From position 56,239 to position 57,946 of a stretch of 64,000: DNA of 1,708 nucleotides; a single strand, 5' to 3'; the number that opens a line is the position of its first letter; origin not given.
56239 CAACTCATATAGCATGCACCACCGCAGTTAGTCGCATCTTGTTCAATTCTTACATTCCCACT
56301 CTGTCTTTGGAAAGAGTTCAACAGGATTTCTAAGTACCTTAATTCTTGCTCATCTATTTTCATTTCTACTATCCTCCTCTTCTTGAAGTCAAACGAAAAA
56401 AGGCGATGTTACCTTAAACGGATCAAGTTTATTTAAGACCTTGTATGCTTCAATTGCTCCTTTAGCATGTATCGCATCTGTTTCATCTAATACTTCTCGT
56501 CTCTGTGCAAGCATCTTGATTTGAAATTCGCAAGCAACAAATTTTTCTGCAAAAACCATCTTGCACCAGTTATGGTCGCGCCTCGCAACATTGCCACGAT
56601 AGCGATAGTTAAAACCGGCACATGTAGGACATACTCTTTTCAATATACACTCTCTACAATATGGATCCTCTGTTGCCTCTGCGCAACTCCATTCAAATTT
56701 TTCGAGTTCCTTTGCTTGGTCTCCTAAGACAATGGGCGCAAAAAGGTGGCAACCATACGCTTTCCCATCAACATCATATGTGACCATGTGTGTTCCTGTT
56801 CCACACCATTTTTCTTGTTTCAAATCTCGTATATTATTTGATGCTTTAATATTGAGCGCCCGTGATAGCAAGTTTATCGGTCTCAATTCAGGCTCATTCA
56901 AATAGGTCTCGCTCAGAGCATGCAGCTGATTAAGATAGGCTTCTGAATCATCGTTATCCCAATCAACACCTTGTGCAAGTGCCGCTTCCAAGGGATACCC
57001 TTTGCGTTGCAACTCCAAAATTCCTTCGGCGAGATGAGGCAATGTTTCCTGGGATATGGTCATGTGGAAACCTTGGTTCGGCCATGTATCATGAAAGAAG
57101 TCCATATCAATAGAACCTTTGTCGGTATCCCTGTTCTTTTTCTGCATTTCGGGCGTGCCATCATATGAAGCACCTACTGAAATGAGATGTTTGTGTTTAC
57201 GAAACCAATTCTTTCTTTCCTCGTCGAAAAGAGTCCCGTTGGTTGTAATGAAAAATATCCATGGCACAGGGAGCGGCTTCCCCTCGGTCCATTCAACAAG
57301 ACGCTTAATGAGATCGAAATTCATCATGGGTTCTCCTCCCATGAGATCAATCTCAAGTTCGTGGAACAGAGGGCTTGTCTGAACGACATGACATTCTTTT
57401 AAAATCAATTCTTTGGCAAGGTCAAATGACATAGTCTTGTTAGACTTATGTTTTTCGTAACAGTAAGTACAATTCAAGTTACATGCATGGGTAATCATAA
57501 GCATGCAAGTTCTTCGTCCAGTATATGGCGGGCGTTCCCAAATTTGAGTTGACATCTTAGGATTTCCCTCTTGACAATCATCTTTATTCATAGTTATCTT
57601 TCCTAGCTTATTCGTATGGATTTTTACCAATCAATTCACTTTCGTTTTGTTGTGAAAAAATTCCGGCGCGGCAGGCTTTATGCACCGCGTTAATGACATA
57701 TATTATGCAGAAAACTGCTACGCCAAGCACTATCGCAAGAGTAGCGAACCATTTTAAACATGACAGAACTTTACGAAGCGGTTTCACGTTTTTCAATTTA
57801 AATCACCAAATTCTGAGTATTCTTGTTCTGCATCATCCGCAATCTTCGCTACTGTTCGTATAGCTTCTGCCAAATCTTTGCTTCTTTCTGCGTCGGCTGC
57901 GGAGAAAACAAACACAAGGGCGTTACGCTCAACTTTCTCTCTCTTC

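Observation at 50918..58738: AT-rich 8-kb operon: a radical SAM RiPP-like system built around CxxxC-repeat peptides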

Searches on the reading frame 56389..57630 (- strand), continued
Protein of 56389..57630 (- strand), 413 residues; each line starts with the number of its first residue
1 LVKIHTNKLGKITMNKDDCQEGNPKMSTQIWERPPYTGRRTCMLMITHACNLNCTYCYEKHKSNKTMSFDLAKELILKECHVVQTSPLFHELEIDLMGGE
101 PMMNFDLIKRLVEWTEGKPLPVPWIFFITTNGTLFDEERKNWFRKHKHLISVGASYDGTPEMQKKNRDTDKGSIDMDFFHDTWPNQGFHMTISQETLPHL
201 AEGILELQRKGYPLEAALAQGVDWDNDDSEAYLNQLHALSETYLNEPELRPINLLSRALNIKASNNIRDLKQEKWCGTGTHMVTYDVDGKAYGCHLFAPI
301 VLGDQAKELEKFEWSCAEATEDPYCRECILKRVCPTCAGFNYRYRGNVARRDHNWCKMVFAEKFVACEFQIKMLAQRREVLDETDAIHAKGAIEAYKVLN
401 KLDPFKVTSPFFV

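Call 37: search_protein_families(library=ncbifam, proteins=[P0043, P0020], max_evalue=0.001)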
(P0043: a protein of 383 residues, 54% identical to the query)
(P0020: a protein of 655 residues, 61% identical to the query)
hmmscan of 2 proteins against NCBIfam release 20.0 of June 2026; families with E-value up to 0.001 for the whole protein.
P0043 (383 aa): 58 families (the best 25 are shown)
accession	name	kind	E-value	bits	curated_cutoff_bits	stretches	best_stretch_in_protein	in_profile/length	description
NF047865.1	rSAM_PapB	equivalog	1e-31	110.4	340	1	15-315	6-323/330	PapB family radical SAM/SPASM ranthipeptide maturase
TIGR04115.1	rSAM_Cxxx_rpt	equivalog_domain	4.6e-28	98.7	350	1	13-270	3-274/359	radical SAM peptide maturase, CXXX-repeat target family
TIGR04064.1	rSAM_nif11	equivalog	1.7e-26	93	518.7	1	7-140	73-206/459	nif11-like peptide radical SAM maturase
TIGR04068.1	rSAM_ocin_clost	equivalog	3.2e-21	75.8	500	1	13-140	85-213/462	Cys-rich peptide radical SAM maturase CcpM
TIGR03974.1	rSAM_six_Cys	equivalog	1.5e-20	73.5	425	1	12-329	97-437/451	thioether cross-link-forming SCIFF peptide maturase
TIGR03906.1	quino_hemo_SAM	equivalog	7.9e-20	70.9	453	1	12-141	94-224/467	quinohemoprotein amine dehydrogenase maturation protein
TIGR03978.1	rSAM_paired_1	equivalog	1.1e-19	70.5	370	1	14-170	85-248/466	His-Xaa-Ser system radical SAM maturase HxsB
NF041298.1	rSAM_mat_DynA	equivalog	4.6e-17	62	450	1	17-141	6-129/356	dynobactin maturation radical SAM/SPASM protein DynA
TIGR04280.1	geopep_mat_rSAM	hypoth_equivalog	1.1e-14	54.3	400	1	7-111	79-184/428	geopeptide radical SAM maturase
NF038107.1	rSAM_NF038107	equivalog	1.3e-14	53.8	600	1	15-139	88-214/444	Cys-every-fifth radical SAM/SPASM peptide maturase CefB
TIGR04148.1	GG_samocin_CFB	equivalog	6.6e-14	51.9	300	1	14-136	19-149/411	radical SAM peptide maturase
NF040492.1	not_ScfB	exception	8.5e-14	51.3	855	1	14-137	97-221/450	ScfB-related radical SAM/SPASM orphan maturase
NF038170.1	lachnocin_rSAM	equivalog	2.7e-12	46.3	550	1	11-139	75-204/440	lachnocin radical SAM maturase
NF035951.1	rSAM_RumMC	equivalog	3.1e-12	45.9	720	1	14-136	114-237/510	RumMC family radical SAM sactipeptide maturase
NF041707.1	rSAM_YhhB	equivalog_domain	5.3e-12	45.3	445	1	13-144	3-138/369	cyclophane-forming radical SAM/SPASM peptide maturase YhhB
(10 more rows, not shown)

P0020 (655 aa): 55 families (the best 25 are shown)
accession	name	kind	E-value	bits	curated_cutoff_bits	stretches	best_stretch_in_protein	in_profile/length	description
NF047865.1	rSAM_PapB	equivalog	8.4e-32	110.7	340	1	279-589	2-328/330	PapB family radical SAM/SPASM ranthipeptide maturase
TIGR04115.1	rSAM_Cxxx_rpt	equivalog_domain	6.2e-29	101.6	350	1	281-549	3-284/359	radical SAM peptide maturase, CXXX-repeat target family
TIGR04064.1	rSAM_nif11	equivalog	8.5e-26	90.7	518.7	1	271-408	69-206/459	nif11-like peptide radical SAM maturase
TIGR03974.1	rSAM_six_Cys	equivalog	1.6e-24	86.6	425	2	268-410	85-228/451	thioether cross-link-forming SCIFF peptide maturase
TIGR03906.1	quino_hemo_SAM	equivalog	2.2e-20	72.8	453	1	276-410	90-225/467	quinohemoprotein amine dehydrogenase maturation protein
TIGR04068.1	rSAM_ocin_clost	equivalog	3.3e-19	69.1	500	1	272-409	76-214/462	Cys-rich peptide radical SAM maturase CcpM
TIGR03978.1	rSAM_paired_1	equivalog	5.9e-19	68.2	370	1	265-440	68-250/466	His-Xaa-Ser system radical SAM maturase HxsB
NF040492.1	not_ScfB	exception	2.9e-18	66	855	1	276-408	91-224/450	ScfB-related radical SAM/SPASM orphan maturase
NF041298.1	rSAM_mat_DynA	equivalog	3.4e-15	55.9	450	1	286-410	7-130/356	dynobactin maturation radical SAM/SPASM protein DynA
NF038283.1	viperin_w_prok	equivalog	1.4e-12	47.4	180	1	286-401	8-119/281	viperin family antiviral radical SAM protein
TIGR04280.1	geopep_mat_rSAM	hypoth_equivalog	1.6e-12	47.2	400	1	264-403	70-207/428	geopeptide radical SAM maturase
NF038107.1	rSAM_NF038107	equivalog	3e-12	46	600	1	277-409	83-216/444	Cys-every-fifth radical SAM/SPASM peptide maturase CefB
NF041718.1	rSAM_phane_AMC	equivalog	3.7e-11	42.6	425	1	280-410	6-131/362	cyclophane-forming radical SAM peptide maturase AmcB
NF041707.1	rSAM_YhhB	equivalog_domain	5.2e-11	42.1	445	1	280-411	2-137/369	cyclophane-forming radical SAM/SPASM peptide maturase YhhB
TIGR04054.1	rSAM_NirJ1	equivalog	1.9e-09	36.7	650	1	271-408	27-154/387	putative heme d1 biosynthesis radical SAM protein NirJ1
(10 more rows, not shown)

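Call 46: find_encoding_contigs(protein=P0022, flank=8000, max_places=1)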
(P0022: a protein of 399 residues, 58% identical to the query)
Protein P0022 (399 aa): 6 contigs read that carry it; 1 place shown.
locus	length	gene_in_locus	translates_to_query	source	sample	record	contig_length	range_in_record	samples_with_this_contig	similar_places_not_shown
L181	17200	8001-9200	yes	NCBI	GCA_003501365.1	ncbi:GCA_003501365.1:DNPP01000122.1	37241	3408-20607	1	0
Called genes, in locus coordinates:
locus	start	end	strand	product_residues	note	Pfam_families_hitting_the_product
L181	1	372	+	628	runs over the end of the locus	PF01582:TIR, PF13676:TIR_2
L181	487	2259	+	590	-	PF16927:HisKA_7TM, PF07730:HisKA_3 (weak), PF02518:HATPase_c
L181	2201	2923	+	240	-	PF00072:Response_reg, PF00196:GerE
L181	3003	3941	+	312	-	PF00656:Peptidase_C14, PF14538:Raptor_N (weak)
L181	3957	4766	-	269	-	-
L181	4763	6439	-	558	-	-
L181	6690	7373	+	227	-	PF00765:Autoind_synth, PF13444:Acetyltransf_5 (weak), PF21926:FeeM (weak)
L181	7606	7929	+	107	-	-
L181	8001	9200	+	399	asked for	PF13353:Fer4_12, PF04055:Radical_SAM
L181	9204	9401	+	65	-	-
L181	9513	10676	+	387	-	PF04055:Radical_SAM, PF13353:Fer4_12 (weak)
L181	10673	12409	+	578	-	PF00664:ABC_membrane, PF00005:ABC_tran, PF02463:SMC_N (faint), PF13304:AAA_21 (weak)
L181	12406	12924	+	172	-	PF00574:CLP_protease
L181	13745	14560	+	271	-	-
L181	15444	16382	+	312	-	PF05345:He_PIG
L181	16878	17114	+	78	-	PF00196:GerE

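Call 47: find_encoding_contigs(protein=P0035, flank=8000, max_places=1)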
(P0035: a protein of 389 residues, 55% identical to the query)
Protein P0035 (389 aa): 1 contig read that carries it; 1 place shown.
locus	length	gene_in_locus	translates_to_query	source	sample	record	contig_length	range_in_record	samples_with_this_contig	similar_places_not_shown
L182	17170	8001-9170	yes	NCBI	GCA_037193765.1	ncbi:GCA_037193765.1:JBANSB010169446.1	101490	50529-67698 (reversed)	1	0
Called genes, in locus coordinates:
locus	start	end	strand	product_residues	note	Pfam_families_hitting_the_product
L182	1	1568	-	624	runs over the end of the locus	PF00350:Dynamin_N, PF01926:MMR_HSR1 (faint), PF21808:Dynamin-like_hel_bact (faint)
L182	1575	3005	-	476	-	PF13529:Peptidase_C39_2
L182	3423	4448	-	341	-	PF01116:F_bP_aldolase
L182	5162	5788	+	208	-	PF13637:Ank_4 (faint)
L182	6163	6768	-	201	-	-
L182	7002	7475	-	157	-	-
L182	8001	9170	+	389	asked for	PF04055:Radical_SAM, PF13353:Fer4_12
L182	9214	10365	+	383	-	PF13353:Fer4_12 (weak), PF04055:Radical_SAM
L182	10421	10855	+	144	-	-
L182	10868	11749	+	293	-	-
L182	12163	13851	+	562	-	PF00664:ABC_membrane, PF00005:ABC_tran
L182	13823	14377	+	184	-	PF00574:CLP_protease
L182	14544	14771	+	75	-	-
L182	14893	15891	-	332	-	PF01790:LGT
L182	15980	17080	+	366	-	-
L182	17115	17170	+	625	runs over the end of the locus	PF11104:PilM_2, PF14450:FtsA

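Call 48: find_encoding_contigs(protein=P0111, flank=8000, max_places=1)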
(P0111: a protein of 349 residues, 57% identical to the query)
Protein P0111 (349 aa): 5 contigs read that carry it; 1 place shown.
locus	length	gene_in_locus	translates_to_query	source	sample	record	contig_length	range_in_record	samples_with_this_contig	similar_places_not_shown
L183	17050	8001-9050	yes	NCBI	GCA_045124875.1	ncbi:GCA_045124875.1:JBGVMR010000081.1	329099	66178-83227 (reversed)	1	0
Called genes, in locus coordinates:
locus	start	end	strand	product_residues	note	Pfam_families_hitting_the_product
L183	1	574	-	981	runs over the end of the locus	PF12796:Ank_2, PF12796:Ank_2, PF13637:Ank_4, PF12796:Ank_2, PF12796:Ank_2, PF13637:Ank_4, PF12796:Ank_2, PF13637:Ank_4, +16 more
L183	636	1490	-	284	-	PF23310:TPR_27 (faint), PF08238:Sel1 (weak)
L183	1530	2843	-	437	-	PF00390:malic, PF03949:Malic_M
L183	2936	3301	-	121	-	PF05258:DciA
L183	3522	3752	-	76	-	PF13459:Fer4_15, PF13370:Fer4_13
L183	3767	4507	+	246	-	-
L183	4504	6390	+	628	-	PF20154:LNT_N, PF00795:CN_hydrolase (weak)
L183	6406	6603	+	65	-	-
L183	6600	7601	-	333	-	PF00589:Phage_integrase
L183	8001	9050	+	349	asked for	-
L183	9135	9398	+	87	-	-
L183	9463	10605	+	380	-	PF04055:Radical_SAM, PF13353:Fer4_12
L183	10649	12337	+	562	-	PF00664:ABC_membrane, PF00005:ABC_tran, PF02463:SMC_N (faint), PF13304:AAA_21 (faint)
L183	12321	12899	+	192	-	PF00574:CLP_protease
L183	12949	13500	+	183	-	-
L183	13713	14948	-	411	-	PF00817:IMS, PF21999:IMS_HHH_1 (weak), PF11799:IMS_C, PF13438:DUF4113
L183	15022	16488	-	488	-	PF02934:GatB_N, PF02637:GatB_Yqey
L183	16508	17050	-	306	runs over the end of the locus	-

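Call 49: find_encoding_contigs(protein=P0100, flank=8000, max_places=1)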
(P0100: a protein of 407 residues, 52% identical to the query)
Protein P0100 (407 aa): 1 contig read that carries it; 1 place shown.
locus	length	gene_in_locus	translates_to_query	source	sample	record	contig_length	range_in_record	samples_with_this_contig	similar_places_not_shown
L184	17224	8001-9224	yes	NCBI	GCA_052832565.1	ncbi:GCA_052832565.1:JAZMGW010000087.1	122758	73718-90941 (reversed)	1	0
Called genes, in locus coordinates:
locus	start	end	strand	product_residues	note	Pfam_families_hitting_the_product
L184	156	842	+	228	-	-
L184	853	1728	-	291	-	PF01745:IPT (weak), PF01715:IPPT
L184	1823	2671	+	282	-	PF03331:LpxC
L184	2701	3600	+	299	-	PF07977:FabA, PF22818:ApeI-like, PF22817:ApeP-like (weak), PF07977:FabA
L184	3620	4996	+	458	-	PF00206:Lyase_1, PF14698:ASL_C2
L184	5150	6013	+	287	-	PF00318:Ribosomal_S2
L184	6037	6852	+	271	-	PF00889:EF_TS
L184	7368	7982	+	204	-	PF00574:CLP_protease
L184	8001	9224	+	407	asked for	PF13353:Fer4_12, PF04055:Radical_SAM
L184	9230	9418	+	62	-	-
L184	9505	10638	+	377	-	PF13353:Fer4_12 (weak), PF04055:Radical_SAM (weak)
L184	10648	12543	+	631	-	PF00664:ABC_membrane (faint), PF02463:SMC_N, PF00005:ABC_tran, PF13304:AAA_21 (faint)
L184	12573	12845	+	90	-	-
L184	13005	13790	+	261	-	-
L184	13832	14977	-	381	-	PF12697:Abhydrolase_6 (faint)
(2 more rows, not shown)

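Call 78: predict_structure(alignment_id=A5)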
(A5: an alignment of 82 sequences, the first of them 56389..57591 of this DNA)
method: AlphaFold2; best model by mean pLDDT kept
length: 400 residues; sequences in the alignment: 82
mean_pLDDT: 90.6   pTM: 0.88
mean pLDDT of the five models: 90.6, 90.2, 89.1, 88.9, 88.9
residues with pLDDT >= 90: 289; 70-90: 87; 50-70: 12; < 50: 12
segments of 3 or more residues with pLDDT < 50: 1-12
pLDDT, mean of each block of 10 residues (from residue 1): 39 70 89 91 77 98 98 97 95 99 98 95 96 98 87 67 94 93 96 95 91 97 98 95 95 91 83 95 83 89 87 94 86 90 96 98 94 95 98 95
secondary structure, 60 per line:
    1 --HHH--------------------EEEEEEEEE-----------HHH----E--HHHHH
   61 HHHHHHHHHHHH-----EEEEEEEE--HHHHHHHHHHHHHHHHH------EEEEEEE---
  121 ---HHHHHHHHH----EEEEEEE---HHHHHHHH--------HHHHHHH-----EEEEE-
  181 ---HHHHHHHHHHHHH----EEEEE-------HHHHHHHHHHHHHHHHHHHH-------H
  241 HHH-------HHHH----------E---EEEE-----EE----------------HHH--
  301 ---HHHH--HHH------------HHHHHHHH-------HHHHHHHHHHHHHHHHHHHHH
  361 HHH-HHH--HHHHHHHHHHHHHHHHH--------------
elements in order: E26-34 H56-72 E78-85 H88-104 E111-117 H124-132 E137-143 H147-154 H163-169 E175-179 H184-196 E201-205 H213-232 H240-243 H251-254 E269-272 H304-307 H325-332 H340-363 H370-386

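Call 80: fold_search(model_id=the predicted structure, library=pdb)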
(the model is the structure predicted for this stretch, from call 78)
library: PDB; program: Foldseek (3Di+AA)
matches with E <= 10: 1358; with E <= 0.001: 61
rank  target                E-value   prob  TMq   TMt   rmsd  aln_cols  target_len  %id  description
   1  5why_B                3.1e-17  1.00  0.62  0.59   5.7       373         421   21  Structural Insights into Thioether Bond Formation in the Biosynthesis of Sactipeptides (released 2017-07-26)
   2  5why_A                4.9e-16  1.00  0.64  0.61   4.9       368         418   20  Structural Insights into Thioether Bond Formation in the Biosynthesis of Sactipeptides (released 2017-07-26)
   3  5wgg_A                5.5e-16  1.00  0.63  0.58   5.1       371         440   20  Structural Insights into Thioether Bond Formation in the Biosynthesis of Sactipeptides (released 2017-07-26)
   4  9gm3_A                2.7e-12  1.00  0.57  0.60   7.1       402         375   19  Crystal structure of the complex formed between the radical SAM protein ChlB and the leader region of its precursor su (released 2025-06-25)
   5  4k39_B                5.0e-12  1.00  0.57  0.62   6.8       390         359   17  Native anSMEcpe with bound AdoMet and Cp18Cys peptide (released 2013-05-08)
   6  9gmc_A                5.3e-12  1.00  0.57  0.60   6.9       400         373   18  Crystal structure of the complex formed between the radical SAM protein ChlB and the R3A mutant of ChlA (released 2025-06-25)
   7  9gm3_C                6.3e-12  1.00  0.55  0.59   6.9       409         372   18  Crystal structure of the complex formed between the radical SAM protein ChlB and the leader region of its precursor su (released 2025-06-25)
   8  4k36_A                9.7e-12  1.00  0.61  0.64   6.3       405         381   16  His6 tagged anSMEcpe with bound AdoMet (released 2013-05-08)
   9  4k39_A                1.4e-11  1.00  0.62  0.67   5.7       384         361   17  Native anSMEcpe with bound AdoMet and Cp18Cys peptide (released 2013-05-08)
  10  9gmc_C                1.9e-11  1.00  0.58  0.62   6.7       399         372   18  Crystal structure of the complex formed between the radical SAM protein ChlB and the R3A mutant of ChlA (released 2025-06-25)
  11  8vpo                  2.3e-11  1.00  0.57  0.52   6.6       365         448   18  X-Ray Crystal Structure of TigE from Paramaledivibacter caminithermalis (released 2024-02-07)
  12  4k38_A                2.5e-11  1.00  0.59  0.63   6.2       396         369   17  Native anSMEcpe with bound AdoMet and Kp18Cys peptide (released 2013-05-08)
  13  4k38_B                5.9e-11  1.00  0.58  0.63   5.8       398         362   16  Native anSMEcpe with bound AdoMet and Kp18Cys peptide (released 2013-05-08)
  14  4k37_B                1.3e-10  1.00  0.57  0.62   6.0       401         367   15  Native anSMEcpe with bound AdoMet (released 2013-05-08)
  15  4k36_B                2.2e-10  1.00  0.57  0.62   6.4       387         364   18  His6 tagged anSMEcpe with bound AdoMet (released 2013-05-08)
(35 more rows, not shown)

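Call 87: search_protein_families(library=phrogs, proteins=[L166:2794-4062:+, L166:4082-5287:+, L166:5299-5676:+, L166:6917-7378:+, L166:7862-8515:+, L166:8523-9719:+, L001:7590-9122:+, L001:9168-11123:+, L001:11204-11707:+], max_evalue=0.001)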
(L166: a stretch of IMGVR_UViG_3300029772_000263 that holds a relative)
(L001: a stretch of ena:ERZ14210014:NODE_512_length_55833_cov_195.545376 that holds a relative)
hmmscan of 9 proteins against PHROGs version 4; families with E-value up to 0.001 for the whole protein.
L166:2794-4062:+ (422 aa): 5 families
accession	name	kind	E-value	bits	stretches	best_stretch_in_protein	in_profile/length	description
phrog_1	-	integration and excision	5.4e-38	132.6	1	116-410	159-446/611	integrase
phrog_216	-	integration and excision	2.3e-19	70.6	1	195-413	12-238/301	integrase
phrog_7269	-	integration and excision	8.4e-08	33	1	330-413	3-83/89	integrase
phrog_7685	-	integration and excision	1.8e-06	28.7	1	345-403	169-227/240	integrase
phrog_23271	-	unknown function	4.9e-06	27.4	1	360-406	12-56/67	-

L166:4082-5287:+ (401 aa): 5 families
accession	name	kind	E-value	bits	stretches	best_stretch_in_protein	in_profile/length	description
phrog_1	-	integration and excision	2.8e-28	100.6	1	123-393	182-451/611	integrase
phrog_216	-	integration and excision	2e-23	83.9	1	185-390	22-237/301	integrase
phrog_7685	-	integration and excision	4e-09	37.4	1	328-386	173-232/240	integrase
phrog_7269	-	integration and excision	9.5e-06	26.5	1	331-386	23-78/89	integrase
phrog_23271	-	unknown function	1.1e-05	26.3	1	336-380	9-53/67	-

L166:5299-5676:+ (125 aa): 0 families

L166:6917-7378:+ (153 aa): 0 families

L166:7862-8515:+ (217 aa): 0 families

L166:8523-9719:+ (398 aa): 3 families
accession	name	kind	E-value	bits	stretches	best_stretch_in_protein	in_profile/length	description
phrog_1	-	integration and excision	1.2e-22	82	1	56-392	131-445/611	integrase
phrog_216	-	integration and excision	1.1e-10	42.1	1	176-390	17-233/301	integrase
phrog_7685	-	integration and excision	1.1e-05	26.1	1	290-391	140-233/240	integrase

L001:7590-9122:+ (510 aa): 0 families

L001:9168-11123:+ (651 aa): 0 families

L001:11204-11707:+ (167 aa): 0 families

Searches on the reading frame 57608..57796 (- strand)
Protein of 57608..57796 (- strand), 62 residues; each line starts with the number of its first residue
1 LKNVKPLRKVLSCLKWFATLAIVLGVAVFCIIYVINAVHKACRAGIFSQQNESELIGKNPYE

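Call 3: search_protein_families(library=ncbifam, proteins=[window:57608-57796:-], max_evalue=0.01)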
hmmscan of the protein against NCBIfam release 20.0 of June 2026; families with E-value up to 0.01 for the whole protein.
window:57608-57796:- (62 aa): 0 families

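Call 4: search_protein_families(library=pfam, proteins=[window:57608-57796:-], max_evalue=0.01)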
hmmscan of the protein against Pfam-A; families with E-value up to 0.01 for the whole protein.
window:57608-57796:- (62 aa): 0 families

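Call 12: search_protein_families(library=padloc, proteins=[window:57608-57796:-], max_evalue=0.01)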
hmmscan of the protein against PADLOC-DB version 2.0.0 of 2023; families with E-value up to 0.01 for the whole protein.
window:57608-57796:- (62 aa): 0 families

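Call 57: search_protein_families(library=pfam, proteins=[window:57608-57796:-], max_evalue=1)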
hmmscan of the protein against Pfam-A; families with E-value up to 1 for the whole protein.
window:57608-57796:- (62 aa): 4 families
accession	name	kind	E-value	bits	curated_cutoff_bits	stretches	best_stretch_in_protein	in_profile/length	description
PF16481.10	DUF5058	-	0.012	15.6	28.2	1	16-50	6-40/222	Domain of unknown function (DUF5058)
PF18893.5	DUF5652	-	0.014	15.5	23.4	1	14-39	40-65/71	Family of unknown function (DUF5652)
PF19832.4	DUF6313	-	0.12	12.6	25.8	1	5-50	40-85/182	Family of unknown function (DUF6313)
PF24380.1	DUF7536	-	0.14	12.8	27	1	11-43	56-88/91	Family of unknown function (DUF7536)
